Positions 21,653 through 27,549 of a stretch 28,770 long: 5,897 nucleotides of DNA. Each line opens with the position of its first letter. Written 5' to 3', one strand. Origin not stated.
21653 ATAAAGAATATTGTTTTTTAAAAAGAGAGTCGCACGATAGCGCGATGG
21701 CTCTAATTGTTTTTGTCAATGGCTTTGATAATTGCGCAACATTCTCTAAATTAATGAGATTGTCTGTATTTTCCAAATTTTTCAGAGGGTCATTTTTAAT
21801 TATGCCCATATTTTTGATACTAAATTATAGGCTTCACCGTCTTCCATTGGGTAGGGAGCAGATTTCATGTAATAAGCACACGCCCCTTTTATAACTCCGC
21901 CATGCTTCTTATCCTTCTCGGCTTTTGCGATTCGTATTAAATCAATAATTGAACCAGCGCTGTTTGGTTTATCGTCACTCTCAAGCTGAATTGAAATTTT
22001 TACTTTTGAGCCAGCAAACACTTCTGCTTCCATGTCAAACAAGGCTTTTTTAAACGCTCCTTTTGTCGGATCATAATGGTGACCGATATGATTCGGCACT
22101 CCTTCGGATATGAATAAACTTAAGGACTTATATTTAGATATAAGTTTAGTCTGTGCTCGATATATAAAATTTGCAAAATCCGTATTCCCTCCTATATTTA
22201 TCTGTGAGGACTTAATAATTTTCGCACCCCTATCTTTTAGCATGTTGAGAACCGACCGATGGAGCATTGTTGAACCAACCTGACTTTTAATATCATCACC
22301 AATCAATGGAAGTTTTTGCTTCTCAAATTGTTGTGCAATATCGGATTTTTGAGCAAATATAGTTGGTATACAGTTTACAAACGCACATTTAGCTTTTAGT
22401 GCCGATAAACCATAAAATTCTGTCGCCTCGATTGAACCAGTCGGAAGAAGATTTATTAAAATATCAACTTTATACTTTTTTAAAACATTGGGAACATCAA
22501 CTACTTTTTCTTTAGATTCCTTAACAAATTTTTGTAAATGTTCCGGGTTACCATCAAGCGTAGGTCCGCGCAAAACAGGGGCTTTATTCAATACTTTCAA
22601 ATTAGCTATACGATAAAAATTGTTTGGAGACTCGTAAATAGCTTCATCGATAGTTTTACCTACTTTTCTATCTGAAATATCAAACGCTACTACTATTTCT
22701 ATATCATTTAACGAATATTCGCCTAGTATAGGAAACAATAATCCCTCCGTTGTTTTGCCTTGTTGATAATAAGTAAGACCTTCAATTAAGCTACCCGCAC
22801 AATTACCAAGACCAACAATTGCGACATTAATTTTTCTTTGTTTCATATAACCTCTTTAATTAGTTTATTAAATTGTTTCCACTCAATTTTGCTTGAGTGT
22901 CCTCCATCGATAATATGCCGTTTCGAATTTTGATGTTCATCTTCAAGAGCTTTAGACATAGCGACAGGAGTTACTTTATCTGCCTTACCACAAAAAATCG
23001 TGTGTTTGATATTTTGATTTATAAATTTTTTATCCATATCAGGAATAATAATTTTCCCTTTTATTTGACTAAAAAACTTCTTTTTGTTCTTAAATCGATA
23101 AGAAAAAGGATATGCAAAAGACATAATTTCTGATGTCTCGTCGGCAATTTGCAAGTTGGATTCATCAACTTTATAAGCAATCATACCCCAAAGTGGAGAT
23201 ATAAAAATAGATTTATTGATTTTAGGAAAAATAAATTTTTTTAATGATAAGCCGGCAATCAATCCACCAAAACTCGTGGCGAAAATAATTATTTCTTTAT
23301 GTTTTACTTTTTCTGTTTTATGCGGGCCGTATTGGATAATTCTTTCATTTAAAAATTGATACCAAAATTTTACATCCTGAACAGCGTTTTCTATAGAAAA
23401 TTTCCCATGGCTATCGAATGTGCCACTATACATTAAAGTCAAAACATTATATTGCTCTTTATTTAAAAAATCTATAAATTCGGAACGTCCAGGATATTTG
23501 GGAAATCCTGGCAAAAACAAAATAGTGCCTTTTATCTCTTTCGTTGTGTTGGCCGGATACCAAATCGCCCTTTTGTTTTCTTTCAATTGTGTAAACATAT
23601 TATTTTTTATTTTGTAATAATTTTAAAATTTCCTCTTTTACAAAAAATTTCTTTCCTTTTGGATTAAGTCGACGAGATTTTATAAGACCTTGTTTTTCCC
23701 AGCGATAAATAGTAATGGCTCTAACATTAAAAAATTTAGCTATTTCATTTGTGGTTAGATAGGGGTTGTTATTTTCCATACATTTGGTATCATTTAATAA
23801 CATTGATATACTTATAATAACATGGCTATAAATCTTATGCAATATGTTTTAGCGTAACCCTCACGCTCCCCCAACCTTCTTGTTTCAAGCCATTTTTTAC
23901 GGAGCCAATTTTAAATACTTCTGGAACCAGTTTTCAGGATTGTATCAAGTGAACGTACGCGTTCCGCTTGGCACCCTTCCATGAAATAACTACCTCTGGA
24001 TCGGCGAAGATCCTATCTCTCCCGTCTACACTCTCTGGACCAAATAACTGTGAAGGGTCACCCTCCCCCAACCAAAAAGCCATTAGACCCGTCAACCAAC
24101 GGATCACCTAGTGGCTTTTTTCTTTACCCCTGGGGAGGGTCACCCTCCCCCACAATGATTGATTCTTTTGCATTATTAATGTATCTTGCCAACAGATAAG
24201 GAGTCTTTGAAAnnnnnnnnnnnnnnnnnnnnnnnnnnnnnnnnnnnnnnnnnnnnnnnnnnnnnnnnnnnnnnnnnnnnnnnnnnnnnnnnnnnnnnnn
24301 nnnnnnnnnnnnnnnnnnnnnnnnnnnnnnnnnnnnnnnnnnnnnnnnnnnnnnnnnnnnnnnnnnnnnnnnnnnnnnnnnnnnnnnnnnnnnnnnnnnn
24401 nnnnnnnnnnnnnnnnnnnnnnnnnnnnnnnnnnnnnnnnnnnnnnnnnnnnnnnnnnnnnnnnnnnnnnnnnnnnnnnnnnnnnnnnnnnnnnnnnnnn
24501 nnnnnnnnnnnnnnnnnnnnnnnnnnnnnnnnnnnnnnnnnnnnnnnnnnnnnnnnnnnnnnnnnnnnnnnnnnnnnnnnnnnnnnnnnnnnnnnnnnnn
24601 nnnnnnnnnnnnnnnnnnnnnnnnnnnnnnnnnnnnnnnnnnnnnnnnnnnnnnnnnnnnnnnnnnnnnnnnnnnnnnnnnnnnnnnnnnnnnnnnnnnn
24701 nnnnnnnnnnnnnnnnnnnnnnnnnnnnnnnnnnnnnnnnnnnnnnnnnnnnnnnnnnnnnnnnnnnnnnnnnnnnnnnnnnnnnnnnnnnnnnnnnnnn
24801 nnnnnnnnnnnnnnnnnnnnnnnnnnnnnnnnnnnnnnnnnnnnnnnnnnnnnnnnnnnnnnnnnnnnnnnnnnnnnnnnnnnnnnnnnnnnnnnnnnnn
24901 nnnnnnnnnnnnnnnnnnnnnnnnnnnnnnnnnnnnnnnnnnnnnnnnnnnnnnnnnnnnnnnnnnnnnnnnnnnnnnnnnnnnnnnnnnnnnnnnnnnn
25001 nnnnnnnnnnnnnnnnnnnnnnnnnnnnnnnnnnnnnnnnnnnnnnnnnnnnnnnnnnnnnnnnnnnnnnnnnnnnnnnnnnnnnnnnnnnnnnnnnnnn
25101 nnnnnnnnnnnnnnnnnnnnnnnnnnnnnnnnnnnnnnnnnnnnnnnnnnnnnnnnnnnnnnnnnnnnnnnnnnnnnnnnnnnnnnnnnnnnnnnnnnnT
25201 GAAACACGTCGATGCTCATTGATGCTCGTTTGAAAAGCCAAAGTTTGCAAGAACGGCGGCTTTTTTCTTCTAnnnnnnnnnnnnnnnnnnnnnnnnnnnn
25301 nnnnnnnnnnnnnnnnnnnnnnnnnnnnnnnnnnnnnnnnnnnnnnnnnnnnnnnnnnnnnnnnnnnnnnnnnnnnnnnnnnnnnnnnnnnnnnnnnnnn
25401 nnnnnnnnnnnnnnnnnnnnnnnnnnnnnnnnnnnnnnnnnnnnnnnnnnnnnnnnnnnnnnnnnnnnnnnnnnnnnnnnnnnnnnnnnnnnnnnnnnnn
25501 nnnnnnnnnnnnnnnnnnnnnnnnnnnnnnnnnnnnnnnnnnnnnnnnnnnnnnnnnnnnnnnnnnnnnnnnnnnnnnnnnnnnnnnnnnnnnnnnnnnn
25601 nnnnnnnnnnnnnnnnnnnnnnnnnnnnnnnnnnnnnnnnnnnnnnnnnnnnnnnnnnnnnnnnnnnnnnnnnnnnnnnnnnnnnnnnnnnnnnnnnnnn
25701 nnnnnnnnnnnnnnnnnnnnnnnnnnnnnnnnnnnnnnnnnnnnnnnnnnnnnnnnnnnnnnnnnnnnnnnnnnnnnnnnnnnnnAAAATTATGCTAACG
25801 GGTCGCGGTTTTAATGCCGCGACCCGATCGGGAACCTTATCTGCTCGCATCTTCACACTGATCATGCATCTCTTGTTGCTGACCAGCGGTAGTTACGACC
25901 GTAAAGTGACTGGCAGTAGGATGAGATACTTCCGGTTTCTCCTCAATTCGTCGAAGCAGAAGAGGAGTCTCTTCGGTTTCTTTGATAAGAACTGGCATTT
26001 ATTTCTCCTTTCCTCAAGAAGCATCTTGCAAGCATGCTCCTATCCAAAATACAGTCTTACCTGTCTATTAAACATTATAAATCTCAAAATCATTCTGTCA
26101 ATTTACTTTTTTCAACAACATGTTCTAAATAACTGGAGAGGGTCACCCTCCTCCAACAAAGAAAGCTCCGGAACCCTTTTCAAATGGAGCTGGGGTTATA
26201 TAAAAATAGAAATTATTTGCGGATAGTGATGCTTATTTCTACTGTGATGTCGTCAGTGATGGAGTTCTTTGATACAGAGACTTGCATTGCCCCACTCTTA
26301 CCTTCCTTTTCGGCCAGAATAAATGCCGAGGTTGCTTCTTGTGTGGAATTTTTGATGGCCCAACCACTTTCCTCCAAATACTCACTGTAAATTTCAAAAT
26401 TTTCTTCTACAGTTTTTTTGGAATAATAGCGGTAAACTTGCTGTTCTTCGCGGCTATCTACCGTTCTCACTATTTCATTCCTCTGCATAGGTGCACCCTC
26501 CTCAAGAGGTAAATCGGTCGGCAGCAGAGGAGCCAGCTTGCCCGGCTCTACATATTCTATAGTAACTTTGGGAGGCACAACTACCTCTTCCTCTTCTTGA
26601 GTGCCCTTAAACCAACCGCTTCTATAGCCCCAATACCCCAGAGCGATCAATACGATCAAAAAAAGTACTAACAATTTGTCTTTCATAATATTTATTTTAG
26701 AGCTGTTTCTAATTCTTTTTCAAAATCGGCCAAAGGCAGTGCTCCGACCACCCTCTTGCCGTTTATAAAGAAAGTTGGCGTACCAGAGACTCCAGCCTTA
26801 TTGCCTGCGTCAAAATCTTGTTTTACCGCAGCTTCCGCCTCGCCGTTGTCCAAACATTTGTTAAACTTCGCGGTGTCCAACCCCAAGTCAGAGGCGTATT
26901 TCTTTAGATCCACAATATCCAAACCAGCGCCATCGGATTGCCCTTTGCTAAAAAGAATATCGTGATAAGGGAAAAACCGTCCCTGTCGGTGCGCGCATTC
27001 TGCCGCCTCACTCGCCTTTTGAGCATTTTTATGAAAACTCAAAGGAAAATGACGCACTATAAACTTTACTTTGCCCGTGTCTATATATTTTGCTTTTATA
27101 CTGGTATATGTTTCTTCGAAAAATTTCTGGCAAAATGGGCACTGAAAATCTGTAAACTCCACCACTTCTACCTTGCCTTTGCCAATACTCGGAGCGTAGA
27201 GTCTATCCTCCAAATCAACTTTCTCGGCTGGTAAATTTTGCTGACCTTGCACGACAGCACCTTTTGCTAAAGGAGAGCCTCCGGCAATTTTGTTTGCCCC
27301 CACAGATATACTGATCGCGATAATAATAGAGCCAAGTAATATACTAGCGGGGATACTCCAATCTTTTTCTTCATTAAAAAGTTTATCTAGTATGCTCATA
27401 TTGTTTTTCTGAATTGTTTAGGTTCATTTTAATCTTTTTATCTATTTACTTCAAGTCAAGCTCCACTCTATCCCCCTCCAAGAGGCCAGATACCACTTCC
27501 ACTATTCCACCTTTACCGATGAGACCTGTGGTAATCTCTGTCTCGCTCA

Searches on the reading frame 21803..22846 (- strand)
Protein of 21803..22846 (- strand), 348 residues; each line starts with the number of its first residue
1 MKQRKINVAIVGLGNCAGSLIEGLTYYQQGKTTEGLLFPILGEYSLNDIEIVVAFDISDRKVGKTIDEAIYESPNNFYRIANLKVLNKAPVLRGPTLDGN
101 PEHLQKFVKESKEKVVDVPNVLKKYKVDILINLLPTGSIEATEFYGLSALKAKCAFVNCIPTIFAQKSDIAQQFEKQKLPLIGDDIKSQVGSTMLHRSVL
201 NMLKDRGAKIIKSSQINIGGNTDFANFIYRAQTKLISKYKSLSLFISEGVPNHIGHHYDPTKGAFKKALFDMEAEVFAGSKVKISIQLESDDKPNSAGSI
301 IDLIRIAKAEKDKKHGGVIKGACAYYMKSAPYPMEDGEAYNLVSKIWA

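Call 3: search_protein_families(library=pfam, proteins=[window:21803-22846:-], max_evalue=0.1)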
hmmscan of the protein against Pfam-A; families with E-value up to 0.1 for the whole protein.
window:21803-22846:- (348 aa): 2 families
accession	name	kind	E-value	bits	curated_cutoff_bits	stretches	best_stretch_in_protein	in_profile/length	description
PF01658.22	Inos-1-P_synth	-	7.7e-17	61.9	27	1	191-292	1-106/107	Myo-inositol-1-phosphate synthase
PF07994.18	NAD_binding_5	-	0.023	14.6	25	1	139-211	202-251/321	Myo-inositol-1-phosphate synthase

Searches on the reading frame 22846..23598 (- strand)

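Call 3: search_protein_families(library=pfam, proteins=[window:22846-23598:-], max_evalue=0.1)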
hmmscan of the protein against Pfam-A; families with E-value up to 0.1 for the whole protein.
window:22846-23598:- (251 aa): 4 families
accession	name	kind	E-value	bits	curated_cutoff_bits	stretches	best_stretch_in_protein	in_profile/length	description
PF12146.15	Hydrolase_4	-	6e-05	22.9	27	1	21-143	2-117/239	Serine aminopeptidase, S33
PF00561.26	Abhydrolase_1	-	0.0012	19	25.8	0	25-135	2-102/245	alpha/beta hydrolase fold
PF05677.18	DUF818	-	0.0063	16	20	1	44-123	166-237/365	Chlamydia CHLPS protein (DUF818)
PF07819.20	PGAP1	-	0.052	13.7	24.3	1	42-159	46-151/233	PGAP1-like alpha/beta domain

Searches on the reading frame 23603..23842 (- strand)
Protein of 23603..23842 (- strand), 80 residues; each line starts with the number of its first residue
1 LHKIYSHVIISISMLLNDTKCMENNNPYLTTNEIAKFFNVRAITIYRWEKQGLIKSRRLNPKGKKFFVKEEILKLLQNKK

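Call 3: search_protein_families(library=pfam, proteins=[window:23603-23842:-], max_evalue=0.1)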
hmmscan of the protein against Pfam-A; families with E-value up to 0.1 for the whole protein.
window:23603-23842:- (80 aa): 5 families
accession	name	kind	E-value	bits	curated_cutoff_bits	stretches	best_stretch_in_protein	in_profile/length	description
PF12728.13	HTH_17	-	5e-07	30.3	27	1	28-79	1-50/51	Helix-turn-helix domain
PF00376.29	MerR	-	2.2e-06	27.8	28.2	1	30-61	1-32/38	MerR family regulatory protein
PF13411.12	MerR_1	-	0.00091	19.7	21.6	1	30-76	2-47/69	MerR HTH family regulatory protein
PF04936.17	DUF658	-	0.037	14.2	24.4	1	30-79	16-64/186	Protein of unknown function (DUF658)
PF13338.12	AbiEi_4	-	0.098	13.2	25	0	25-54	10-38/49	Transcriptional regulator, AbiEi antitoxin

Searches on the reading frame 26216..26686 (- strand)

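Call 3: search_protein_families(library=pfam, proteins=[window:26216-26686:-], max_evalue=0.1)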
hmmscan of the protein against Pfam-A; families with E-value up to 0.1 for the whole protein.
window:26216-26686:- (157 aa): 2 families
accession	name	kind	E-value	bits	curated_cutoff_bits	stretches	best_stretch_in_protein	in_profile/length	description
PF07423.16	DUF1510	-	0.036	14.7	23.1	1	71-113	46-89/93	Domain of unknown function (DUF1510)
PF11193.13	DUF2812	-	0.039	14.7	27.8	1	80-127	34-79/110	Protein of unknown function (DUF2812)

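Call 68: search_protein_families(library=pfam, proteins=[window:26216-26686:-], max_evalue=0.001)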
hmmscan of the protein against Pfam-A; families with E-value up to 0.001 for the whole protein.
window:26216-26686:- (157 aa): 0 families

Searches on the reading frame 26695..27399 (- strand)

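Call 68: search_protein_families(library=pfam, proteins=[window:26695-27399:-], max_evalue=0.001)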
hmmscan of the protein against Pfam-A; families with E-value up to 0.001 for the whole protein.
window:26695-27399:- (235 aa): 3 families
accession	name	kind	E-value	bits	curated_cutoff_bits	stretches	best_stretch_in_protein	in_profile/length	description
PF13462.12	Thioredoxin_4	-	1.2e-34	120.4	23.2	1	75-230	13-163/165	Thioredoxin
PF01323.26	DSBA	-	2.7e-22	79.9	25.6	1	79-230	2-190/191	DSBA-like thioredoxin domain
PF13098.12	Thioredoxin_2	-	6.9e-08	33.2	27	1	73-230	3-104/104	Thioredoxin-like domain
